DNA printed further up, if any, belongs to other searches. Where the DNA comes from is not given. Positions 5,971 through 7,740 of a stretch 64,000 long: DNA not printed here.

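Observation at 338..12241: pilMNOPQ is translationally coupled to a Wzy_C (PglL/TfpO-like) ligase, two YfhO GT-C proteins, a flippase-like protein and a methyltransferase: candidate pilus-linked O-glycosylation module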

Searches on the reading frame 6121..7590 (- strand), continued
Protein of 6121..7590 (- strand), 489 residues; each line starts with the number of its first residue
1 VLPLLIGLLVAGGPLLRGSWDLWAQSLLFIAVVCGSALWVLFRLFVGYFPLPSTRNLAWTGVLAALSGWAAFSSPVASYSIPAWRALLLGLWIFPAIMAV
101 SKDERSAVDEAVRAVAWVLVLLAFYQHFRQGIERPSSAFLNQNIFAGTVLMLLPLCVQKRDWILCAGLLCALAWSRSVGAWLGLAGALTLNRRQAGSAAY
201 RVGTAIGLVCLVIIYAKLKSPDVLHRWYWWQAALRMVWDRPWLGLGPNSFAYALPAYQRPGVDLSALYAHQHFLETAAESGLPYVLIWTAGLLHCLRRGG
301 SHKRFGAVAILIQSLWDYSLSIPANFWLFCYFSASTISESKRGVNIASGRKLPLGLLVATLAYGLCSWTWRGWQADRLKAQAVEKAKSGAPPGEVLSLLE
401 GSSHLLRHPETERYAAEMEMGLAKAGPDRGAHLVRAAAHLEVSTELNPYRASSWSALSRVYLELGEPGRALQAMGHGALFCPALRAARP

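Call 34: predict_structure(alignment_id=A2)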
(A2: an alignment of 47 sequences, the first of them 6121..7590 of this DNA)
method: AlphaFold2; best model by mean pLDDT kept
length: 489 residues; sequences in the alignment: 47
mean_pLDDT: 93.3   pTM: 0.92
mean pLDDT of the five models: 93.3, 93.1, 92.2, 92.1, 91.9
residues with pLDDT >= 90: 409; 70-90: 65; 50-70: 12; < 50: 3
segments of 3 or more residues with pLDDT < 50: none
pLDDT, mean of each block of 10 residues (from residue 1): 97 93 95 98 96 94 98 96 96 97 95 98 98 95 95 95 98 94 94 87 92 83 83 94 95 84 60 94 98 87 92 90 96 92 95 98 98 97 97 97 97 98 94 98 96 97 98 93 67
secondary structure, 60 per line:
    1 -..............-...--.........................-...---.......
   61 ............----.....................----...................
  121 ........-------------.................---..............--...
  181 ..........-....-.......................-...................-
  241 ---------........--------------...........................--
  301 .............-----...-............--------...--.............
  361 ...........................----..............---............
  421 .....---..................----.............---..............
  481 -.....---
elements in order: H2-15 H22-46 E48-50 H54-72 H77-97 H102-128 H142-158 H162-175 H178-190 H192-195 H197-219 H221-239 H250-257 H272-298 H301-313 H323-334 E343-345 H348-387 H392-405 H409-425 H429-446 H451-463 H467-480 H482-486

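Call 37: fold_search(model_id=the predicted structure, library=pdb)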
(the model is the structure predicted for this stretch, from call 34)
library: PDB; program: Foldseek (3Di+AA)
matches with E <= 10: 986; with E <= 0.001: 1
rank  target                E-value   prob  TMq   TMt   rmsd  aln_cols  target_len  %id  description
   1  7tpg_B                1.9e-05  1.00  0.46  0.54   6.5       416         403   14  Single-Particle Cryo-EM Structure of the WaaL O-antigen ligase in its ligand bound state (released 2022-04-06)
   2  5g04_H                6.1e-03  0.92  0.18  0.19  26.4       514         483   12  Structure of the human APC-Cdc20-Hsl1 complex (released 2016-05-25)
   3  5a01_A                6.9e-03  1.00  0.20  0.15   2.4       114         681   19  O-GlcNAc transferase from Drososphila melanogaster (released 2016-04-27)
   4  5g05_H                8.4e-03  0.97  0.19  0.19  22.5       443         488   11  Cryo-EM structure of combined apo phosphorylated APC (released 2016-05-25)
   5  3pe3_A                9.2e-03  1.00  0.20  0.14   2.3       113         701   18  Structure of human O-GlcNAc transferase and its complex with a peptide substrate (released 2011-01-19)
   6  8cm9_B                9.6e-03  1.00  0.19  0.14   2.3       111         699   19  Structure of human O-GlcNAc transferase in complex with UDP and tP11 (released 2023-10-04)
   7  9qhb                  1.0e-02  1.00  0.22  0.36  20.9       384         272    9  Crystal structure of 16-repeat CTPR protein with eliminated coordination sites (released 2025-10-22)
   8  7yea_A                1.1e-02  0.97  0.19  0.11  25.2       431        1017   13  Human O-GlcNAc transferase Dimer (released 2023-07-12)
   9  9rtt_Q                1.1e-02  0.87  0.17  0.11  28.3       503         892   11  Activated Elongation Complex with IWS1 and ELOF1 (released 2025-09-03)
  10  4gyy_A                1.2e-02  1.00  0.19  0.14   2.2       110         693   19  Crystal structure of human O-GlcNAc Transferase with UDP-5SGlcNAc and a peptide substrate (released 2012-10-31)
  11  6ibo_A                1.2e-02  1.00  0.19  0.13   2.9       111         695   19  Catalytic deficiency of O-GlcNAc transferase leads to X-linked intellectual disability (released 2019-07-24)
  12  7n61_1F               1.2e-02  0.93  0.20  0.16  23.2       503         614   16  structure of C2 projections and MIPs (released 2022-05-18)
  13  4xif_A                1.3e-02  1.00  0.20  0.14   2.3       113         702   18  Human OGT in complex with UDP-5S-GlcNAc and substrate peptide (keratin-7) (released 2015-08-05)
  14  8fe6_A                1.3e-02  1.00  0.20  0.14   2.4       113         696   18  Crystal structure of human O-GlcNAc transferase (OGT) in complex with an exosite-binding peptide and UDP-GlcNAc (released 2023-08-09)
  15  4gyw_A                1.4e-02  1.00  0.19  0.14   2.2       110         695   19  Crystal structure of human O-GlcNAc Transferase in complex with UDP and a glycopeptide (released 2012-10-31)
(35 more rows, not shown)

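Call 39: find_related_loci(query=A2, collection=genome_contigs, flank=10000)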
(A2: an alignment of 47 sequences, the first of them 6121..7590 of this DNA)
Query A2 (489 aa) in genome_contigs; peptide patterns used: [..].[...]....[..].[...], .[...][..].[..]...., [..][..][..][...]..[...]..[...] (x = any residue, [..] = any of these).
205 stretches matched a pattern; 78 encode a relative of the query (tblastn E <= 1e-3); 75 distinct loci.
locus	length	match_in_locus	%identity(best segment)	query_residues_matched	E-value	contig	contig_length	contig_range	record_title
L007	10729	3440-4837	65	13-486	0e+0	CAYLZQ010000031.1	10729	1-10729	MAG TPA_asm: uncultured Elusimicrobia bacterium isolate binchicken_co21_239 genome assembly, contig: NODE_5025_length_10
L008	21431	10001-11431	62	1-485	0e+0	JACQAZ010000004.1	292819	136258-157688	MAG: Elusimicrobia bacterium isolate NC_groundwater_929_Pr1_S-0.2um_66_27 Montesol18-Sp2_coassembly_scaffold_162487, who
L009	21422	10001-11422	58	11-485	1e-174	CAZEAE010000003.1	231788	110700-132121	MAG TPA_asm: uncultured Elusimicrobia sp. isolate binchicken_co248_32 genome assembly, contig: NODE_26_length_231788_cov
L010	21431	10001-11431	60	1-485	4e-169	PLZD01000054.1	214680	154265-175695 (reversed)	MAG: Elusimicrobia bacterium isolate palsa_1176 73.20120700_P3D.185_contig_4911, whole genome shotgun sequence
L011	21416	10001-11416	60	1-469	2e-168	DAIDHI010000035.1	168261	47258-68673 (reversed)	MAG TPA_asm: Elusimicrobia bacterium isolate clean341 k141_1402720, whole genome shotgun sequence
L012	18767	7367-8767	60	14-485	3e-166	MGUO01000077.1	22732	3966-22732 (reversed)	MAG: Elusimicrobia bacterium RIFCSPHIGHO2_02_FULL_57_9 rifcsphigho2_02_scaffold_17865, whole genome shotgun sequence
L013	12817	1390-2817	56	1-486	4e-159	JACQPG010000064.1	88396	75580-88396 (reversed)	MAG: Elusimicrobia bacterium isolate NC_groundwater_1301_Ag_S-0.2um_62_34 S_p2_S4_coassembly_k141_1627354, whole genome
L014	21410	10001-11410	56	10-481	2e-148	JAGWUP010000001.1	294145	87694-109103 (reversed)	MAG: Elusimicrobia bacterium isolate REEB4 contig-150_6, whole genome shotgun sequence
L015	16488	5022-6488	49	1-485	2e-135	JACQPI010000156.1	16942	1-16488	MAG: Elusimicrobia bacterium isolate NC_groundwater_1303_Ag_S-0.2um_63_32 S_p2_S4_coassembly_k141_2704509, whole genome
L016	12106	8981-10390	53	17-489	2e-133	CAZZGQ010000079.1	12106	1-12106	MAG TPA_asm: uncultured Elusimicrobia sp. isolate SRP272529_co2_26 genome assembly, contig: NODE_9498_length_12106_cov_1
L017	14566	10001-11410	52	14-486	2e-129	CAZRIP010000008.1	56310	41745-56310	MAG TPA_asm: uncultured Elusimicrobia sp. isolate binchicken_co54_389 genome assembly, contig: NODE_947_length_56310_cov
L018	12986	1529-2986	49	1-487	4e-128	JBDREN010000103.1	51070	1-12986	MAG: Elusimicrobiota bacterium isolate MEGAHIT-group-1.316 k141_11800653, whole genome shotgun sequence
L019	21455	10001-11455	48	1-483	7e-125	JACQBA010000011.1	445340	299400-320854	MAG: Elusimicrobia bacterium isolate NC_groundwater_930_Pr1_S-0.2um_66_35 Montesol18-Sp2_coassembly_scaffold_540823, who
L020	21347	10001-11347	49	17-466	3e-122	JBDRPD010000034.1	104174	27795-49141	MAG: Elusimicrobiota bacterium isolate MEGAHIT-group-2.10 k141_1299683, whole genome shotgun sequence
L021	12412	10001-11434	47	5-485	5e-116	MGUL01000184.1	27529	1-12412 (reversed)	MAG: Elusimicrobia bacterium RBG_16_66_12 RBG_16_scaffold_7632, whole genome shotgun sequence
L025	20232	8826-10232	48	17-483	5e-113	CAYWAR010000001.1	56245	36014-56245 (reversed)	MAG TPA_asm: uncultured Elusimicrobia sp. isolate binchicken_co248_100 genome assembly, contig: NODE_404_length_56245_co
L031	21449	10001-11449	47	6-488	9e-108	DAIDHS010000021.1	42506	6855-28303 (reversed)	MAG TPA_asm: Elusimicrobia bacterium isolate clean11 NODE_21_length_42506_cov_5.235099, whole genome shotgun sequence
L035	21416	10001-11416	49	13-486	4e-123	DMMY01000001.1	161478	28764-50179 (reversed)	MAG TPA_asm: Elusimicrobia bacterium isolate UBA9628 contig_1414, whole genome shotgun sequence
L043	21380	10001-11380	48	13-477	2e-100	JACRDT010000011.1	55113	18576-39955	MAG: Elusimicrobia bacterium isolate NC_groundwater_1679_Pr3_B-0.1um_69_72 SR-2_scaffold_141_731247, whole genome shotgu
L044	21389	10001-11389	44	17-479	4e-100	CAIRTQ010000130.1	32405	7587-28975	MAG: uncultured Elusimicrobia bacterium isolate MJ-2014_bin-0981 genome assembly, contig: bin-0981:130/158, whole genome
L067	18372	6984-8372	37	1-477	5e-77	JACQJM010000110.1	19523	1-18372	MAG: Elusimicrobia bacterium isolate NC_groundwater_1151_Ag_S-0.1um_50_28 S_p1_S3_coassembly_k141_929296, whole genome s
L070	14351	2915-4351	34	1-482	1e-64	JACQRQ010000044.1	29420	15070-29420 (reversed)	MAG: Elusimicrobia bacterium isolate NC_groundwater_1363_Ag_S-0.2um_60_33 S_p2_S4_coassembly_k141_741391, whole genome s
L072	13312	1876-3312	35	1-482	2e-63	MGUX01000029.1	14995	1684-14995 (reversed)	MAG: Elusimicrobia bacterium RIFCSPLOWO2_12_FULL_59_9 rifcsplowo2_12_scaffold_15320, whole genome shotgun sequence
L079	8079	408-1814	27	1-466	3e-27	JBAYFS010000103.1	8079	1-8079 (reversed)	MAG: Elusimicrobiaceae bacterium isolate SO_2016_GW1_107 scaffold16790_OW334_2016, whole genome shotgun sequence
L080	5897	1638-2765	26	7-342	2e-13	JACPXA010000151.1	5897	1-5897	MAG: Elusimicrobia bacterium isolate NC_groundwater_825_Pr1_B-0.1um_59_9 Montesol18_Bp1_scaffold_975557, whole genome sh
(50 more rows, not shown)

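Call 48: search_protein_families(library=pfam, max_evalue=0.001, proteins=[L070:4-1887:+, L070:1884-2915:+, L070:4386-6326:+, L070:8734-10638:+, L044:7170-9845:-, L044:6496-7617:-, L044:5405-6499:-, L044:13446-14579:+, L044:14609-15544:+, L044:15541-16446:+])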
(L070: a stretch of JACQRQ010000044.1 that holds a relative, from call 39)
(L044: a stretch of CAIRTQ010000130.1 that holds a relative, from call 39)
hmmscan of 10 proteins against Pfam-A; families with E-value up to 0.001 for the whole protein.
L070:4-1887:+ (627 aa): 3 families
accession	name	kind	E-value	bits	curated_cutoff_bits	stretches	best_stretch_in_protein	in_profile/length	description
PF13860.13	FlgD_ig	-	1.8e-08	34.7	27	0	320-378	26-77/79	FlgD Ig-like domain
PF13205.12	Big_5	-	5.5e-06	27.5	23.6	1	410-515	1-103/105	Bacterial Ig-like domain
PF13585.12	CHU_C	-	0.00055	20.4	27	0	349-375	45-71/86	CHU_C Type IX secretion signal domain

L070:1884-2915:+ (343 aa): 3 families
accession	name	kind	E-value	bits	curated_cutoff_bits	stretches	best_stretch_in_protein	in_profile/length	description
PF19572.5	PorV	-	2.6e-09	37.4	27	1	41-223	11-216/243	Type IX secretion system protein PorV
PF03687.19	UPF0164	-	1.5e-07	31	21.4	1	44-170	43-166/325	Uncharacterised protein family (UPF0164)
PF03349.22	Toluene_X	-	0.00014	20.9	29.7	0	48-164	17-112/421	Outer membrane protein transport protein (OMPP1/FadL/TodX)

L070:4386-6326:+ (646 aa): 0 families

L070:8734-10638:+ (634 aa): 4 families
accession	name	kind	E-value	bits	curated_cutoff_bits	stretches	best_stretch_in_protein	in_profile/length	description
PF00733.27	Asn_synthase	-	2.4e-100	337.1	21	1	243-629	2-354/354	Asparagine synthase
PF13537.11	GATase_7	-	1.5e-47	161.1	25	1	49-166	2-122/123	Glutamine amidotransferase domain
PF13522.11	GATase_6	-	2e-43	148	27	1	33-161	1-130/130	Glutamine amidotransferase domain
PF12481.13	DUF3700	-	9e-05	22.5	27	1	113-157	123-167/228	Aluminium induced protein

L044:7170-9845:- (891 aa): 3 families
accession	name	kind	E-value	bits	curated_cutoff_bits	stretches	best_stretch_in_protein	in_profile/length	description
PF07244.20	POTRA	-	1.7e-57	192.5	21.3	5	475-547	2-79/79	Surface antigen variable number repeat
PF01103.29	Omp85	-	1.3e-50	173.3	24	1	574-891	1-325/325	Omp85 superfamily domain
PF08479.16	POTRA_2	-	0.00012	22.3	24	0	149-202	3-56/76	POTRA domain, ShlB-type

L044:6496-7617:- (373 aa): 1 family
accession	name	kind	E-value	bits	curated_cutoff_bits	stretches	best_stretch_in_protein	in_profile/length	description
PF03938.19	OmpH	-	2.7e-19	70.2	32.4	2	289-370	58-141/141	Outer membrane protein (OmpH-like)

L044:5405-6499:- (364 aa): 0 families

L044:13446-14579:+ (377 aa): 5 families
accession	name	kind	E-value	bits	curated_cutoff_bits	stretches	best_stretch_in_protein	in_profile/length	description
PF13692.12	Glyco_trans_1_4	-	8.2e-32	110.8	27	1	207-341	4-140/142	Glycosyl transferases group 1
PF00534.26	Glycos_transf_1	-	4.5e-27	95.1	26.4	1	205-356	16-171/172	Glycosyl transferases group 1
PF13579.12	Glyco_trans_4_4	-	3.4e-14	53.9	29.7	1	18-121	1-102/158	Glycosyl transferase 4-like domain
PF13439.12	Glyco_transf_4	-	4.9e-11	43.4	28.5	1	17-118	1-101/170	Glycosyltransferase Family 4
PF13524.12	Glyco_trans_1_2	-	6.9e-10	39.5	25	1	269-366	38-137/144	Glycosyl transferase-like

L044:14609-15544:+ (311 aa): 5 families
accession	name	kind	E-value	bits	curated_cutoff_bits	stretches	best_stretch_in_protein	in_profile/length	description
PF00069.31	Pkinase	-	7e-55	186.7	31.7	1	60-296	1-252/263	Protein kinase domain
PF07714.23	PK_Tyr_Ser-Thr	-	2.1e-39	135.8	23.1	1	61-296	2-249/258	Protein tyrosine and serine/threonine kinase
PF03109.22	ABC1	-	3e-08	33.5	22.9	1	131-211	141-220/244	ABC1 atypical kinase-like domain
PF01636.29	APH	-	2.5e-06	27.9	23.2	0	177-205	168-197/239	Phosphotransferase enzyme family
PF14531.12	Kinase-like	-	2.9e-05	23.9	25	1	144-295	131-289/289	Kinase-like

L044:15541-16446:+ (301 aa): 3 families
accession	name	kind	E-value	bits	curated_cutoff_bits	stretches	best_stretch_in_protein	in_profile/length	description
PF03781.23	FGE-sulfatase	-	1.5e-64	218.5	23.3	1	79-298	3-255/255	Sulfatase-modifying factor enzyme 1-like domain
PF12773.13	DZR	-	4.3e-06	27.2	27.3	1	8-52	1-45/45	Double zinc ribbon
PF10571.15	UPF0547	-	2.2e-05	24.9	29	1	6-26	1-21/26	Uncharacterised protein family UPF0547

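Call 54: search_protein_families(library=pfam, max_evalue=0.01, proteins=[L079:180-1874:+, L079:1862-3652:+, L079:3655-4665:+, L079:4601-5824:+, L079:5828-7732:+, L080:1581-3257:+, L080:3013-5412:+])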
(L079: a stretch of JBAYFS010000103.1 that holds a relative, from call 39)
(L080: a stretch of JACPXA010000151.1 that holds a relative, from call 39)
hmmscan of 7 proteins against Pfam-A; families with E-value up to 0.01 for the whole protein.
L079:180-1874:+ (564 aa): 2 families
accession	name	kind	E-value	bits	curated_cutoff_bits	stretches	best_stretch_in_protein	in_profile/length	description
PF04932.20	Wzy_C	-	1.5e-13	51.2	31.7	1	238-364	2-149/149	O-Antigen ligase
PF13414.12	TPR_11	-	0.00011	22.2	26.8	1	517-544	15-42/42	TPR repeat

L079:1862-3652:+ (596 aa): 7 families
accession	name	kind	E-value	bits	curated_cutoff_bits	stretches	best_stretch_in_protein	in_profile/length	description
PF04932.20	Wzy_C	-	6.1e-18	65.5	31.7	1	199-336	4-149/149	O-Antigen ligase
PF13431.12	TPR_17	-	8.4e-13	47.9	24.4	1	524-555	2-33/34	Tetratricopeptide repeat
PF14559.12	TPR_19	-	6.5e-07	30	25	1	511-562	1-52/68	Tetratricopeptide repeat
PF13414.12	TPR_11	-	2.3e-05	24.4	26.8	1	508-549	1-42/42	TPR repeat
PF12895.13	ANAPC3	-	0.00014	22.5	27.2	0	522-558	10-46/82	Anaphase-promoting complex, cyclosome, subunit 3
PF07719.23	TPR_2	-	0.00033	21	27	0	503-533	3-33/34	Tetratricopeptide repeat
PF13428.12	TPR_14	-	0.00034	21.5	23.5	0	505-543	5-43/44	Tetratricopeptide repeat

L079:3655-4665:+ (336 aa): 1 family
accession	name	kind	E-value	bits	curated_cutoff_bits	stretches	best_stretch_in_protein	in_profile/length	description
PF03706.18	LPG_synthase_TM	-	8.4e-36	124.4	33.4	1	7-305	1-302/302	Lysylphosphatidylglycerol synthase TM region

L079:4601-5824:+ (407 aa): 7 families
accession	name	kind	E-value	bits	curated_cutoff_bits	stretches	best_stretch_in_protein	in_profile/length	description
PF13692.12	Glyco_trans_1_4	-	5.3e-33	114.7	27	1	227-367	2-140/142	Glycosyl transferases group 1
PF00534.26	Glycos_transf_1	-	2e-29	102.8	26.4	1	216-381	4-170/172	Glycosyl transferases group 1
PF13439.12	Glyco_transf_4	-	1.7e-19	70.9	28.5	1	37-204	1-169/170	Glycosyltransferase Family 4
PF13579.12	Glyco_trans_4_4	-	1.4e-15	58.4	29.7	1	38-200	1-158/158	Glycosyl transferase 4-like domain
PF13524.12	Glyco_trans_1_2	-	3.3e-06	27.6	25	1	293-397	36-142/144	Glycosyl transferase-like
PF20706.3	GT4-conflict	-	4.6e-05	23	26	1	204-344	175-322/385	Family 4 Glycosyltransferase in conflict systems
PF13477.12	Glyco_trans_4_2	-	8.9e-05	23.1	23.4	1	28-136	4-100/139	Glycosyl transferase 4-like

L079:5828-7732:+ (634 aa): 4 families
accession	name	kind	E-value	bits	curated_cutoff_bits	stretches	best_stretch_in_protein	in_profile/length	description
PF00733.27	Asn_synthase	-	9.6e-102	341.7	21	1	243-627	4-354/354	Asparagine synthase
PF13537.11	GATase_7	-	5.1e-44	149.7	25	1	49-166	2-122/123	Glutamine amidotransferase domain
PF13522.11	GATase_6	-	3e-39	134.4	27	1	33-161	1-130/130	Glutamine amidotransferase domain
PF12481.13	DUF3700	-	0.00074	19.5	27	1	115-165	124-176/228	Aluminium induced protein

L080:1581-3257:+ (558 aa): 12 families
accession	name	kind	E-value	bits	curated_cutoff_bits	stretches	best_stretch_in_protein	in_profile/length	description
PF04932.20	Wzy_C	-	9.8e-13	48.6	31.7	1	218-337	3-148/149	O-Antigen ligase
PF13428.12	TPR_14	-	1.2e-08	35.2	23.5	1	511-551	3-43/44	Tetratricopeptide repeat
PF07719.23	TPR_2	-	1.9e-06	28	27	1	510-540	2-32/34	Tetratricopeptide repeat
PF13432.12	TPR_16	-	7.3e-06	26.8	32.7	0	492-541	14-63/65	Tetratricopeptide repeat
PF14559.12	TPR_19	-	1.3e-05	25.9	25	0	492-552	8-68/68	Tetratricopeptide repeat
PF13424.12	TPR_12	-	2.2e-05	25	30.1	0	489-540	24-76/77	Tetratricopeptide repeat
PF13181.12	TPR_8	-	3.9e-05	23.9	25.7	0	438-464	5-31/34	Tetratricopeptide repeat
PF23914.1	TPR_CcmH_CycH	-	4.1e-05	23.9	42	1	491-550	32-91/158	Cytochrome c-type biogenesis protein H TPR domain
PF00515.34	TPR_1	-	0.00069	19.8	27.8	0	509-540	1-32/34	Tetratricopeptide repeat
PF13431.12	TPR_17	-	0.0007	20.1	24.4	0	499-530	3-34/34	Tetratricopeptide repeat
PF13414.12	TPR_11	-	0.0033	17.5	26.8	0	447-479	7-39/42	TPR repeat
PF17874.7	TPR_MalT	-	0.0089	15.8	45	0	437-549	43-161/336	MalT-like TPR region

L080:3013-5412:+ (799 aa): 8 families
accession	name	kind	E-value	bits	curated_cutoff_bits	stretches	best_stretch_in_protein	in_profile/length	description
PF04932.20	Wzy_C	-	6e-15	55.8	31.7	1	293-432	2-147/149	O-Antigen ligase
PF14559.12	TPR_19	-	1.8e-09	38.2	25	1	705-761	1-57/68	Tetratricopeptide repeat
PF13431.12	TPR_17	-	7.8e-06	26.2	24.4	0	686-714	4-32/34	Tetratricopeptide repeat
PF13428.12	TPR_14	-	5.4e-05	23.9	23.5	0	697-736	3-42/44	Tetratricopeptide repeat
PF00515.34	TPR_1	-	0.00013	22.1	27.8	1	696-727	2-33/34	Tetratricopeptide repeat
PF13432.12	TPR_16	-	0.0036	18.2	32.7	1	676-726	12-62/65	Tetratricopeptide repeat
PF07719.23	TPR_2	-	0.0078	16.7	27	0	695-726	1-32/34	Tetratricopeptide repeat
PF09295.16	ChAPs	-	0.0096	15.4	20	0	683-758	222-297/395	ChAPs (Chs5p-Arf1p-binding proteins)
